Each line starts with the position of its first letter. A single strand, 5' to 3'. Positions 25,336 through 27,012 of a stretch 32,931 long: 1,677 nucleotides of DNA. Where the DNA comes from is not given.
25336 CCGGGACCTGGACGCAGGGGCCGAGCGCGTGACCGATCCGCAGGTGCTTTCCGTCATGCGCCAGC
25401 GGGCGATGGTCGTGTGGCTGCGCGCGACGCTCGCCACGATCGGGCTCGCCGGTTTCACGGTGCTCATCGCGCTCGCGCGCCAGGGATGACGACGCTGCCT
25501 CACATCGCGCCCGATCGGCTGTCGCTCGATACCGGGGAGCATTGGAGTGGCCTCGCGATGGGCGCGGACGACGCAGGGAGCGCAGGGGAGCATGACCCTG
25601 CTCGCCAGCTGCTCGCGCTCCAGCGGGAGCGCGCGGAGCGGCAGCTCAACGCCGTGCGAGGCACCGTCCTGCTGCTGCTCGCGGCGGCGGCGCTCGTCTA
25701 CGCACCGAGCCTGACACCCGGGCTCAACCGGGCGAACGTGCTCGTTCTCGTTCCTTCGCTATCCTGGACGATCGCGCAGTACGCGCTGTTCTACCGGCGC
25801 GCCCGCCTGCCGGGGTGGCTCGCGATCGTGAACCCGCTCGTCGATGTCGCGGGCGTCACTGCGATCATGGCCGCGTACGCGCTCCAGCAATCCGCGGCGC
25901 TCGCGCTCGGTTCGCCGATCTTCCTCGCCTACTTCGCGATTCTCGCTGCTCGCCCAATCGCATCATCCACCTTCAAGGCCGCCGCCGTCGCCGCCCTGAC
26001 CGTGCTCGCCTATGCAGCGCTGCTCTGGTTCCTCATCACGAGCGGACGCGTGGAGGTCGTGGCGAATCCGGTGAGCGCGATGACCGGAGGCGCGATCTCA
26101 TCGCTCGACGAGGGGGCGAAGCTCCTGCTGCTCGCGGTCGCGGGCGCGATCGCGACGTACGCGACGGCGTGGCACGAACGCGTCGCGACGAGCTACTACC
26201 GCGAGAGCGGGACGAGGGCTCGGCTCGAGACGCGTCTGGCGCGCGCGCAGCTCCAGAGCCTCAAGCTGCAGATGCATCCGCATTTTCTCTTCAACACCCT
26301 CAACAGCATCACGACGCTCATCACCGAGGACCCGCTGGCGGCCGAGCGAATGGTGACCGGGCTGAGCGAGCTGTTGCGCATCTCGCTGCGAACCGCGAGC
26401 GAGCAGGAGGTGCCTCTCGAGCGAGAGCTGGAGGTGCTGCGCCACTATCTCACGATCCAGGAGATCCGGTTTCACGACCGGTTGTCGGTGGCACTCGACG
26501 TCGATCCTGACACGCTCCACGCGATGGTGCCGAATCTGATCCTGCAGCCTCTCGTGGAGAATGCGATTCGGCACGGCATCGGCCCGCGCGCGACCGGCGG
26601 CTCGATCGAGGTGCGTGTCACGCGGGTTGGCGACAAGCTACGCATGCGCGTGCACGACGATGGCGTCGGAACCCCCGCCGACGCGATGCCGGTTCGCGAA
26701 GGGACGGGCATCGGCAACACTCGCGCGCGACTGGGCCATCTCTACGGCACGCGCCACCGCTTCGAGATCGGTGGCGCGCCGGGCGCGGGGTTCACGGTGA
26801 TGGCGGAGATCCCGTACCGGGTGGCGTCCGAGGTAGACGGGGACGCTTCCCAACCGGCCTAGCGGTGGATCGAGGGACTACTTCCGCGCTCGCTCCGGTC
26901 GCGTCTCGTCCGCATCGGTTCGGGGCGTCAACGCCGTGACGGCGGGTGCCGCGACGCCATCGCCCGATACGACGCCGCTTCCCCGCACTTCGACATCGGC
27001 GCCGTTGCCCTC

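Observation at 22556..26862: Tightly overlapped four-gene module: ABC ATPase, putative ABC exporter, small membrane protein, LytS-type kinase without a regulator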

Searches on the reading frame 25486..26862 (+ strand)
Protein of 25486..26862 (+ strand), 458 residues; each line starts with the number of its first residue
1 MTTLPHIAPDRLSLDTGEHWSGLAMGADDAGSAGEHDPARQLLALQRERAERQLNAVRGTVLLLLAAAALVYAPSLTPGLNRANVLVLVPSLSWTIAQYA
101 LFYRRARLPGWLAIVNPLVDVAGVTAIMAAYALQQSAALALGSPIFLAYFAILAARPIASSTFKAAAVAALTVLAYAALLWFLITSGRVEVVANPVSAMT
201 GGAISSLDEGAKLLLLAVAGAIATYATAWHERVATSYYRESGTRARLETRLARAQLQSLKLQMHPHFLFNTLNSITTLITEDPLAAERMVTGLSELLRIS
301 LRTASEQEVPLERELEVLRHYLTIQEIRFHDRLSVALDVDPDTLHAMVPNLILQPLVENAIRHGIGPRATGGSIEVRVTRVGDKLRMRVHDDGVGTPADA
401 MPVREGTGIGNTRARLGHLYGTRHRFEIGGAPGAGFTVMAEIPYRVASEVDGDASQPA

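Call 8: search_protein_families(library=pfam, proteins=[window:25486-26862:+], max_evalue=0.01)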
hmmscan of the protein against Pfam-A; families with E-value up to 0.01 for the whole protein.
window:25486-26862:+ (458 aa): 3 families
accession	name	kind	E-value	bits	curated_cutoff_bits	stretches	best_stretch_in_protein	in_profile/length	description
PF06580.19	His_kinase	-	2.7e-26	92.1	25.2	1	254-333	1-81/81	Histidine kinase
PF02518.31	HATPase_c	-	1.3e-08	35.7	26.4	1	351-443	8-108/111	Histidine kinase-, DNA gyrase B-, and HSP90-like ATPase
PF13581.12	HATPase_c_2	-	0.001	19.5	27.4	1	356-401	39-84/127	Histidine kinase-like ATPase domain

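Call 14: find_encoding_contigs(protein=window:25486-26862:+, flank=10000, max_places=6)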
Protein window:25486-26862:+ (458 aa): 2 contigs read that carry it; 2 places shown.
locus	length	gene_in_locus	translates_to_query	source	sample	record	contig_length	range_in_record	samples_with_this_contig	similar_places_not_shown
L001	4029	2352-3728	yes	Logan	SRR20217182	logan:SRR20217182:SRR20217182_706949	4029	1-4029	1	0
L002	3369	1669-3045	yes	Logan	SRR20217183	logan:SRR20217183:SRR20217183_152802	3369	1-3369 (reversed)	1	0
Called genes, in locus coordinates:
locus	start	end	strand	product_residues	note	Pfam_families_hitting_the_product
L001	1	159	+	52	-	?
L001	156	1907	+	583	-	PF16962:ABC_export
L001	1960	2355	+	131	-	-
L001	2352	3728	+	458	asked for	PF06580:His_kinase, PF02518:HATPase_c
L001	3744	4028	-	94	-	?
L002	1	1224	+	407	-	?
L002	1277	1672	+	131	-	-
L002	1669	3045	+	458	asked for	PF06580:His_kinase, PF02518:HATPase_c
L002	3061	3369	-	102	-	?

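Call 19: find_homologous_proteins(query=window:25486-26862:+, max_evalue=0.00001)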
Query window:25486-26862:+ (458 aa): 7529 proteins with E <= 0.00001 among 8000 candidates; the best 120 are listed.
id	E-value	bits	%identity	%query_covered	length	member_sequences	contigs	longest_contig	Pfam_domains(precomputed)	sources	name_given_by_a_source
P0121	3.5e-291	983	100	100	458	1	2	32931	PF02518.32,PF06580.20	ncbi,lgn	-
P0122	3.3e-251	852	88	99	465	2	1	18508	PF02518.32,PF06580.20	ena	-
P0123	3.6e-238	809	84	99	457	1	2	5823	PF02518.32,PF06580.20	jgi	jgi:hypothetical protein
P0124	1.6e-234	797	85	97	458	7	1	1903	PF02518.32,PF06580.20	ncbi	-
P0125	3.0e-232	789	83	99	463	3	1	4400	PF02518.32,PF06580.20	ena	-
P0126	8.1e-232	788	84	97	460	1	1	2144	PF02518.32,PF06580.20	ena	-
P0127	2.5e-228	776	83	98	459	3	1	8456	PF02518.32,PF06580.20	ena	-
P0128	9.7e-228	774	81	99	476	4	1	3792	PF02518.32,PF06580.20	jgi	jgi:signal transduction histidine kinase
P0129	2.6e-226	770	82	98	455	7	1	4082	PF02518.32,PF06580.20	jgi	-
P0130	3.1e-225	766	84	94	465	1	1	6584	PF02518.32,PF06580.20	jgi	jgi:signal transduction histidine kinase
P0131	1.3e-215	734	81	93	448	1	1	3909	PF02518.32,PF06580.20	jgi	jgi:LytS/YehU family sensor histidine kinase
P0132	1.8e-212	724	82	90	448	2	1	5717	PF02518.32,PF06580.20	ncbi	-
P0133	9.1e-205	699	75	100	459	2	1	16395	PF02518.32,PF06580.20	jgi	jgi:signal transduction histidine kinase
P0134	3.4e-204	697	80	91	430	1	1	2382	PF02518.32,PF06580.20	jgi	jgi:signal transduction histidine kinase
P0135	3.9e-197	673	75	95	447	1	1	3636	PF02518.32,PF06580.20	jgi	jgi:signal transduction histidine kinase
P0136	3.7e-195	667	77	90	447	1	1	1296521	PF02518.32,PF06580.20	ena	-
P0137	4.0e-194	664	76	92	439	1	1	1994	PF02518.32,PF06580.20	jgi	jgi:signal transduction histidine kinase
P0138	1.2e-190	652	74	92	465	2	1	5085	PF02518.32,PF06580.20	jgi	jgi:hypothetical protein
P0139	1.3e-190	652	75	91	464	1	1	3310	PF02518.32,PF06580.20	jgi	jgi:signal transduction histidine kinase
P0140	2.4e-173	595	70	90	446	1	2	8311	PF02518.32,PF06580.20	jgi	jgi:anti-sigma regulatory factor (Ser/Thr protein kinase)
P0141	2.6e-171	588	69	91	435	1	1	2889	PF02518.32,PF06580.20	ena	-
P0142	2.8e-165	569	66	91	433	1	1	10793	PF02518.32,PF06580.20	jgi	jgi:hypothetical protein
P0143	3.9e-163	561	66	90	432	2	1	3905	PF02518.32,PF06580.20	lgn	-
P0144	2.0e-162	559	66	87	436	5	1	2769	PF06580.20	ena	-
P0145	6.2e-162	558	65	91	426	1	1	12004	PF02518.32,PF06580.20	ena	-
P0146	5.7e-161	554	64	91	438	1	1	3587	PF02518.32,PF06580.20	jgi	jgi:signal transduction histidine kinase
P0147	2.2e-160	552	66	93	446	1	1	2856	PF06580.20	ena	-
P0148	3.6e-160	552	65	90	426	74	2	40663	PF02518.32,PF06580.20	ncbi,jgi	jgi:sensor histidine kinase YesM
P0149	5.0e-160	551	63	91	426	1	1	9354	PF02518.32,PF06580.20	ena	-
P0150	1.0e-159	550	64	91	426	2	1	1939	PF02518.32,PF06580.20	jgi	jgi:sensor histidine kinase YesM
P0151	2.0e-159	549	65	90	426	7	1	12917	PF02518.32,PF06580.20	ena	-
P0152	2.3e-159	549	61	95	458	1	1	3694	PF02518.32,PF06580.20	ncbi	ncbi:MAG: histidine kinase, partial [Gemmatimonadaceae bacterium]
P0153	3.5e-159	548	65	90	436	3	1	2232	PF02518.32,PF06580.20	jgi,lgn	-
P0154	4.6e-159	548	65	90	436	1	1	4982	PF02518.32,PF06580.20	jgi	jgi:hypothetical protein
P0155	5.0e-159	548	64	89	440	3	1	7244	PF02518.32,PF06580.20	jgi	jgi:hypothetical protein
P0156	1.1e-158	547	64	91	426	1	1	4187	PF02518.32,PF06580.20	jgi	jgi:signal transduction histidine kinase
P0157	2.1e-158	546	63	91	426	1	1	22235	PF02518.32,PF06580.20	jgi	jgi:sensor histidine kinase YesM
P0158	2.5e-158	546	64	89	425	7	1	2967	PF02518.32,PF06580.20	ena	-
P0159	2.7e-158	546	64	90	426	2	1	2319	PF02518.32,PF06580.20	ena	-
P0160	3.4e-158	545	63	92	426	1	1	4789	PF02518.32,PF06580.20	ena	-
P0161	3.6e-158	545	65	90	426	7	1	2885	PF02518.32,PF06580.20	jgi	jgi:sensor histidine kinase YesM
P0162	5.7e-158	544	63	91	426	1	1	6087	PF02518.32,PF06580.20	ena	-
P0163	1.1e-157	544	62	91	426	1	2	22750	PF02518.32,PF06580.20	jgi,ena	jgi:sensor histidine kinase YesM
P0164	1.5e-157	543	62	92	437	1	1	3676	PF02518.32,PF06580.20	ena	-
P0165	2.3e-157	542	66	90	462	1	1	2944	PF02518.32,PF06580.20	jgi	jgi:signal transduction histidine kinase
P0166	2.7e-157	542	66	90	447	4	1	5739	PF06580.20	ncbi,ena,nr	ncbi:MAG TPA: histidine kinase [Gemmatimonadaceae bacterium]|nr:histidine kinase [Gemmatimonadaceae 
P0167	3.0e-157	542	64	92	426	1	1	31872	PF02518.32,PF06580.20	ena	-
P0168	3.1e-157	542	65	90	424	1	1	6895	PF02518.32,PF06580.20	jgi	jgi:two-component sensor histidine kinase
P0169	3.2e-157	542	62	91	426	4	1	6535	PF02518.32,PF06580.20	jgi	jgi:sensor histidine kinase YesM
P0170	3.4e-157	542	63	91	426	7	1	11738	PF02518.32,PF06580.20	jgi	jgi:two-component sensor histidine kinase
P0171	5.3e-157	541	63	92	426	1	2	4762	PF02518.32,PF06580.20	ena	-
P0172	5.7e-157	541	64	91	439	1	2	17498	PF02518.32,PF06580.20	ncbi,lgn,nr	ncbi:MAG: histidine kinase [Gemmatimonadota bacterium]|nr:histidine kinase [Gemmatimonadota bacteriu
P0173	9.4e-157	540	64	89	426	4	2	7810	PF02518.32,PF06580.20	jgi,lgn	jgi:sensor histidine kinase YesM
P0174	1.1e-156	540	63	90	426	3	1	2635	PF02518.32,PF06580.20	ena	-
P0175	1.4e-156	540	63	89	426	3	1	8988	PF02518.32,PF06580.20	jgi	jgi:signal transduction histidine kinase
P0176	2.6e-156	539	64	90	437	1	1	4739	PF06580.20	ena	-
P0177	3.2e-156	539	63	91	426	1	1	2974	PF02518.32,PF06580.20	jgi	jgi:sensor histidine kinase YesM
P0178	3.5e-156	539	63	90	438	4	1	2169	PF02518.32,PF06580.20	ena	-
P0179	5.6e-156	538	63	92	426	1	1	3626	PF02518.32,PF06580.20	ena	-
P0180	8.9e-156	537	64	90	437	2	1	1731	PF02518.32,PF06580.20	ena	-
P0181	1.4e-155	537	63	89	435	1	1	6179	PF02518.32,PF06580.20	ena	-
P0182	1.6e-155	536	62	89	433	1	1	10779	PF02518.32,PF06580.20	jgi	jgi:two-component sensor histidine kinase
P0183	6.2e-155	534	63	91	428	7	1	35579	PF02518.32,PF06580.20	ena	-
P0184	6.6e-155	534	63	92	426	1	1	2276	PF02518.32,PF06580.20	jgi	jgi:sensor histidine kinase YesM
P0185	6.7e-155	534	63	89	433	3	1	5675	PF02518.32,PF06580.20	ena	-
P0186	1.0e-154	534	63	91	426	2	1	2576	PF02518.32,PF06580.20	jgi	jgi:sensor histidine kinase YesM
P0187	1.4e-154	533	63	90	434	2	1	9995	PF02518.32,PF06580.20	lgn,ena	-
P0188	1.9e-154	533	63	92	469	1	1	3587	PF02518.32,PF06580.20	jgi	jgi:signal transduction histidine kinase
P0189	2.6e-154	532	63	89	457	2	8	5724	PF02518.32,PF06580.20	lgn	-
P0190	2.8e-154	532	65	90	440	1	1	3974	PF02518.32,PF06580.20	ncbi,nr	ncbi:MAG TPA: histidine kinase [Gemmatimonadaceae bacterium]|nr:histidine kinase [Gemmatimonadaceae 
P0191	5.4e-154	531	65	89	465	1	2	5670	PF02518.32,PF06580.20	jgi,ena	-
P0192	6.1e-154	531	62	91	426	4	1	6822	PF02518.32,PF06580.20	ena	-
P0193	1.2e-153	530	63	90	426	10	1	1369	PF02518.32,PF06580.20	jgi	jgi:sensor histidine kinase YesM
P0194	1.4e-153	530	63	90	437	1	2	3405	PF02518.32,PF06580.20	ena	-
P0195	1.8e-153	530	63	90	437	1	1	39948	PF02518.32,PF06580.20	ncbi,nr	ncbi:MAG TPA: histidine kinase [Gemmatimonadaceae bacterium]|nr:histidine kinase [Gemmatimonadaceae 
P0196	2.0e-153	529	62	90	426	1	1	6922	PF02518.32,PF06580.20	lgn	-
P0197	2.5e-153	529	61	95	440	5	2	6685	PF02518.32,PF06580.20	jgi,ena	-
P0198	2.6e-153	529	62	93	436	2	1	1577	PF02518.32,PF06580.20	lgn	-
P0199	2.8e-153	529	63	90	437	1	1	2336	PF02518.32,PF06580.20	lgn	-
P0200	3.7e-153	529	63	90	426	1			PF02518.32,PF06580.20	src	-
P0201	6.6e-153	528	60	93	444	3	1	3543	PF02518.32,PF06580.20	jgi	jgi:two-component sensor histidine kinase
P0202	8.3e-153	527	62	90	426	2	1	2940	PF02518.32,PF06580.20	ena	-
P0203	9.5e-153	527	62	89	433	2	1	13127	PF02518.32,PF06580.20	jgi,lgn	jgi:two-component sensor histidine kinase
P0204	1.5e-152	527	61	91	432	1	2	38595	PF02518.32,PF06580.20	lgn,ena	-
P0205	3.2e-152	526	62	89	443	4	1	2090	PF02518.32,PF06580.20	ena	-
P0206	4.2e-152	525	63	89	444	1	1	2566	PF02518.32,PF06580.20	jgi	jgi:two-component sensor histidine kinase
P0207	4.2e-152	525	63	90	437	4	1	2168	PF02518.32,PF06580.20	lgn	-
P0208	5.4e-152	525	63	89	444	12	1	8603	PF02518.32,PF06580.20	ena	-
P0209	7.0e-152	524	63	92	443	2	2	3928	PF02518.32,PF06580.20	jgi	jgi:two-component sensor histidine kinase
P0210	7.6e-152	524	63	89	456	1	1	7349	PF02518.32,PF06580.20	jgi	jgi:two-component sensor histidine kinase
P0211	1.1e-151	524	63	92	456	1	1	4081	PF02518.32,PF06580.20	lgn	-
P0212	1.2e-151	524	60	90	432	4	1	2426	PF02518.32,PF06580.20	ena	-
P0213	1.6e-151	523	61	92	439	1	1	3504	PF02518.32,PF06580.20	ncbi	-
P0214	1.6e-151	523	63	92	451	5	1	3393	PF02518.32,PF06580.20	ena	-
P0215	2.0e-151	523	63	91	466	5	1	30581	PF02518.32,PF06580.20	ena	-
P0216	7.3e-151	521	61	94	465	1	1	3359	PF02518.32,PF06580.20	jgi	jgi:two-component sensor histidine kinase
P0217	7.4e-151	521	63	89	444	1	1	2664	PF02518.32,PF06580.20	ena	-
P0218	2.4e-150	519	62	89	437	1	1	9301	PF02518.32,PF06580.20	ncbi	-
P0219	3.5e-150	519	61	89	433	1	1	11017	PF02518.32,PF06580.20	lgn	-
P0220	5.8e-150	518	62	89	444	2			PF02518.32,PF06580.20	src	-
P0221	6.9e-150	518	63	90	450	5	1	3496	PF02518.32,PF06580.20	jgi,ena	-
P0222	8.6e-150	518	62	90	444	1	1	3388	PF02518.32,PF06580.20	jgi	-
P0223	1.0e-149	517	61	91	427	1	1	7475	PF02518.32,PF06580.20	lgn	-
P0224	1.0e-149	517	61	92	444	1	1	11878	PF02518.32,PF06580.20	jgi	jgi:two-component sensor histidine kinase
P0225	1.2e-149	517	64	83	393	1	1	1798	PF02518.32,PF06580.20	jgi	jgi:sensor histidine kinase YesM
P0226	1.2e-149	517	62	92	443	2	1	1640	PF06580.20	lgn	-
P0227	1.7e-149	517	64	90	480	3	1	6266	PF02518.32,PF06580.20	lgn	-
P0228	2.0e-149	516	63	89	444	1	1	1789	PF02518.32,PF06580.20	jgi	jgi:two-component sensor histidine kinase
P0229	2.5e-149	516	62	89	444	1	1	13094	PF02518.32,PF06580.20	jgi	jgi:two-component sensor histidine kinase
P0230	2.8e-149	516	62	89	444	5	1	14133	PF02518.32,PF06580.20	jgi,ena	-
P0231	3.1e-149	516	63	87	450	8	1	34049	PF02518.32,PF06580.20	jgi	-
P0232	3.4e-149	516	63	88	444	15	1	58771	PF02518.32,PF06580.20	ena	-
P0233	3.4e-149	516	62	89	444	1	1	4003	PF02518.32,PF06580.20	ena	-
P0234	3.6e-149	515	62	89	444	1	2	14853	PF02518.32,PF06580.20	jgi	jgi:two-component sensor histidine kinase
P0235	4.9e-149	515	62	88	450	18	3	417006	PF02518.32,PF06580.20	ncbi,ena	-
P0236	5.0e-149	515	62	89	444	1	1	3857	PF02518.32,PF06580.20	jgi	-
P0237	5.8e-149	515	62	89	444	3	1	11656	PF02518.32,PF06580.20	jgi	-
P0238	5.8e-149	515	62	89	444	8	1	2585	PF02518.32,PF06580.20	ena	-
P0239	5.9e-149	515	62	89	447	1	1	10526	PF06580.20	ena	-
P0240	5.9e-149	515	62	89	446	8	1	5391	PF02518.32,PF06580.20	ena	-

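Call 20: find_encoding_contigs(protein=P0235, flank=10000, max_places=3)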
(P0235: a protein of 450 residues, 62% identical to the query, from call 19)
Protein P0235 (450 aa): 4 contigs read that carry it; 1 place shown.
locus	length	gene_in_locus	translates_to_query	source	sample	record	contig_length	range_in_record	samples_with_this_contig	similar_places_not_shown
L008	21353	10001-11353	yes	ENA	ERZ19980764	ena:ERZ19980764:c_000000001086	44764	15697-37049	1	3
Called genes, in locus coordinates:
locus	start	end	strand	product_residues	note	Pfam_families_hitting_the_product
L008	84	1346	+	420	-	PF13091:PLDc_2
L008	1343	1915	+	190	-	PF13563:2_5_RNA_ligase2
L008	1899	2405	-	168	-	PF00578:AhpC-TSA, PF08534:Redoxin, PF00085:Thioredoxin, PF13098:Thioredoxin_2 (weak), PF13905:Thioredoxin_8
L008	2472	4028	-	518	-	PF16862:Glyco_hydro_79C (weak)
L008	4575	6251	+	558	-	PF00005:ABC_tran, PF02463:SMC_N (faint), PF13304:AAA_21 (faint), PF12848:ABC_tran_Xtn, PF00005:ABC_tran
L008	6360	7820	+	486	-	PF04966:OprB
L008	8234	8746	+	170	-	-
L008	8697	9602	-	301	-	-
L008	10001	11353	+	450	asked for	PF06580:His_kinase, PF02518:HATPase_c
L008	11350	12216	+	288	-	PF00072:Response_reg, PF04397:LytTR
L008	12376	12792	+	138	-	PF13473:Cupredoxin_1 (faint)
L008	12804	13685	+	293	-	-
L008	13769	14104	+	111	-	PF07681:DoxX (weak), PF13564:DoxX_2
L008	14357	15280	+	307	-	PF00581:Rhodanese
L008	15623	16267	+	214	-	PF00440:TetR_N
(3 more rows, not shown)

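Call 21: find_encoding_contigs(protein=P0148, flank=10000, max_places=2)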
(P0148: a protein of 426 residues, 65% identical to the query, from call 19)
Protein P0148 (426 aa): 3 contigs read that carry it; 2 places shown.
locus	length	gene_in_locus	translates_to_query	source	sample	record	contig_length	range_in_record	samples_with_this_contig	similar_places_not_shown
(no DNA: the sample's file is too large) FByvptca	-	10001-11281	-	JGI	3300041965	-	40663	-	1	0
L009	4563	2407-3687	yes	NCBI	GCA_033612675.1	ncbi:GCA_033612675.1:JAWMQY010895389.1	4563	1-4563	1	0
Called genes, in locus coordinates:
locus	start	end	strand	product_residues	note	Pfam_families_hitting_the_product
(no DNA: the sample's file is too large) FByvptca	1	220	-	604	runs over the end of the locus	PF00801:PKD, PF18911:PKD_4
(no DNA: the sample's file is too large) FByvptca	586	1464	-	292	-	PF00892:EamA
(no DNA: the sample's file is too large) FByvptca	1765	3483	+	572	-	PF01979:Amidohydro_1 (faint), PF07969:Amidohydro_3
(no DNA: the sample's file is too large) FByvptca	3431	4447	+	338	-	PF02423:OCD_Mu_crystall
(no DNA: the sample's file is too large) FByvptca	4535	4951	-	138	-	PF08570:DUF1761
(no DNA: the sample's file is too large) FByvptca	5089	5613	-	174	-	PF04978:MST (faint), PF12867:DinB_2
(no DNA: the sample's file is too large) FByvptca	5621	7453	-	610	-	PF05960:DUF885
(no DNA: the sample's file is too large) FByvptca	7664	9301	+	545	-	PF02638:GHL10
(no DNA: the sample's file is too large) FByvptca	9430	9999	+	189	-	PF04264:YceI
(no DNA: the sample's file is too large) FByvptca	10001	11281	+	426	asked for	PF06580:His_kinase, PF02518:HATPase_c (weak)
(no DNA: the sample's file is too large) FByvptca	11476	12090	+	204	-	PF00072:Response_reg, PF04397:LytTR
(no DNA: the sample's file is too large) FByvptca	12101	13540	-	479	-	PF00067:p450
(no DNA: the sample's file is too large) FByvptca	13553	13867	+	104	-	-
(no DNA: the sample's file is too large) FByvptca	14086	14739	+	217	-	PF00440:TetR_N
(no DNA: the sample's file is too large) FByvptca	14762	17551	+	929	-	-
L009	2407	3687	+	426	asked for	PF06580:His_kinase, PF02518:HATPase_c (weak)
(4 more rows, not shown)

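Call 22: find_encoding_contigs(protein=P0195, flank=10000, max_places=2)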
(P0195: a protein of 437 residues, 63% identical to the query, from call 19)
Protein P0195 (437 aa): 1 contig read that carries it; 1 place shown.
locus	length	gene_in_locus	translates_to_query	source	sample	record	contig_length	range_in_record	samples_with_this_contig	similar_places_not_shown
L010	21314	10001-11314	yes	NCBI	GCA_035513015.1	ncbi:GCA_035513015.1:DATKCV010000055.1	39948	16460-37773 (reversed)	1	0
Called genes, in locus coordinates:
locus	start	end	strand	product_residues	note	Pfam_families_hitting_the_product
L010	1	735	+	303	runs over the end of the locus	-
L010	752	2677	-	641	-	PF07224:Chlorophyllase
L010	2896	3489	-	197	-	PF24837:AMIN-like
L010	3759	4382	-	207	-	PF13505:OMP_b-brl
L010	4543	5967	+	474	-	PF00069:Pkinase, PF07714:PK_Tyr_Ser-Thr, PF01636:APH (weak)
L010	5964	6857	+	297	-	PF01063:Aminotran_4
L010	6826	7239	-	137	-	PF00903:Glyoxalase (weak)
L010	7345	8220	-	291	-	PF20240:DUF6597, PF00165:HTH_AraC (faint), PF12833:HTH_18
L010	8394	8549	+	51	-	-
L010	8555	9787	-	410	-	PF00512:HisKA, PF13581:HATPase_c_2, PF02518:HATPase_c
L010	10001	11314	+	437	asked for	PF06580:His_kinase, PF02518:HATPase_c (weak)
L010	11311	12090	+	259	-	PF00072:Response_reg, PF04397:LytTR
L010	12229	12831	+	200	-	PF07452:CHRD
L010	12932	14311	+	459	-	PF07995:GSDH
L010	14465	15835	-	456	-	-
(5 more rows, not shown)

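Call 26: find_related_loci(query=A1, collection=genome_contigs, flank=6000)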
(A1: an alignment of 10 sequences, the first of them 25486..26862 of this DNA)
Query A1 (458 aa) in genome_contigs; peptide patterns used: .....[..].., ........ (x = any residue, [..] = any of these).
600 stretches matched a pattern (row limit reached: there are more); 598 encode a relative of the query (tblastn E <= 1e-3); the best 80 are kept; 80 distinct loci.
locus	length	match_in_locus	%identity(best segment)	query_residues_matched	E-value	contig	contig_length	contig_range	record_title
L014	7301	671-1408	48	205-445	1e-69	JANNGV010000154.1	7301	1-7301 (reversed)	MAG: Chloracidobacterium sp. isolate SOY_6_C_metabat_362 SOY_6_C_k141_4452388, whole genome shotgun sequence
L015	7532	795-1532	52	213-453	9e-68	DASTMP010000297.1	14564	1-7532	MAG TPA_asm: Blastocatellia bacterium isolate SMAG_U3747 k141_3547009, whole genome shotgun sequence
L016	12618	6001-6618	53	245-455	2e-63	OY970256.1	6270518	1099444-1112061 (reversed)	MAG: Pyrinomonadaceae bacterium isolate MFD09212.bin.c.2 genome assembly, chromosome: 1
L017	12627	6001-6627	51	238-446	3e-60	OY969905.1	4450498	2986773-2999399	MAG: uncultured Acidobacteriota bacterium isolate MFD09222.bin.c.1 genome assembly, chromosome: 1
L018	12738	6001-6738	46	212-454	1e-58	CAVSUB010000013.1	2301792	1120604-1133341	MAG: uncultured Acidobacteriota bacterium isolate MFD06298.bin.1.233 genome assembly, contig: contig_6266, whole genome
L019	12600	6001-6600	50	239-442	1e-55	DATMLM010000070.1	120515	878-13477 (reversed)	MAG TPA_asm: Gemmatimonadaceae bacterium isolate SMAG_U12797 k141_3866891, whole genome shotgun sequence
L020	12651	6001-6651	46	233-445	5e-56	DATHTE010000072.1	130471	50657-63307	MAG TPA_asm: Vicinamibacterales bacterium isolate SMAG_U16069 k141_181496, whole genome shotgun sequence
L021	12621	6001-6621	50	245-450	1e-56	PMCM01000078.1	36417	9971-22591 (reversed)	MAG: Ignavibacteriae bacterium isolate fen_1290 73.20120700_E3M.177_contig_226482, whole genome shotgun sequence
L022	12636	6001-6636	49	238-444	4e-54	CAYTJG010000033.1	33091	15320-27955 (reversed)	MAG TPA_asm: uncultured Bifidobacteriaceae bacterium isolate binchicken_co3_196 genome assembly, contig: NODE_4040_lengt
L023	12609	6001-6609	47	248-451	8e-54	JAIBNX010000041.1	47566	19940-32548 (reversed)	Micromonospora sp. CPCC 205371 Scaffold41, whole genome shotgun sequence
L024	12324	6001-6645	44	221-445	7e-54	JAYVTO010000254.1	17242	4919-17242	MAG: Acidobacteriaceae bacterium isolate GL74_UP_concoct_21 GL74_UP_concoct_21_253, whole genome shotgun sequence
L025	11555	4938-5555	46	236-444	5e-53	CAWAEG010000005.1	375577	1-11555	MAG: uncultured Acidobacteriota bacterium isolate MFD00962.bin.1.162 genome assembly, contig: contig_160174, whole genom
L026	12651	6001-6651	47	234-448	5e-53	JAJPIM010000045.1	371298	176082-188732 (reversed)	MAG: Gemmatimonadetes bacterium isolate Centralia_MAG_331 k107_33621933, whole genome shotgun sequence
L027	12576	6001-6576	49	251-443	3e-52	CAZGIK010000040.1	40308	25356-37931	MAG TPA_asm: uncultured Verrucomicrobiota bacterium isolate SRP319275_co3_32 genome assembly, contig: NODE_1169_length_4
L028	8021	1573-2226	47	234-445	3e-52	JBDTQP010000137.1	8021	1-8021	MAG: Gemmatimonadota bacterium isolate cluster3_bin.224 NODE_44260_length_8021_cov_7.082727, whole genome shotgun sequen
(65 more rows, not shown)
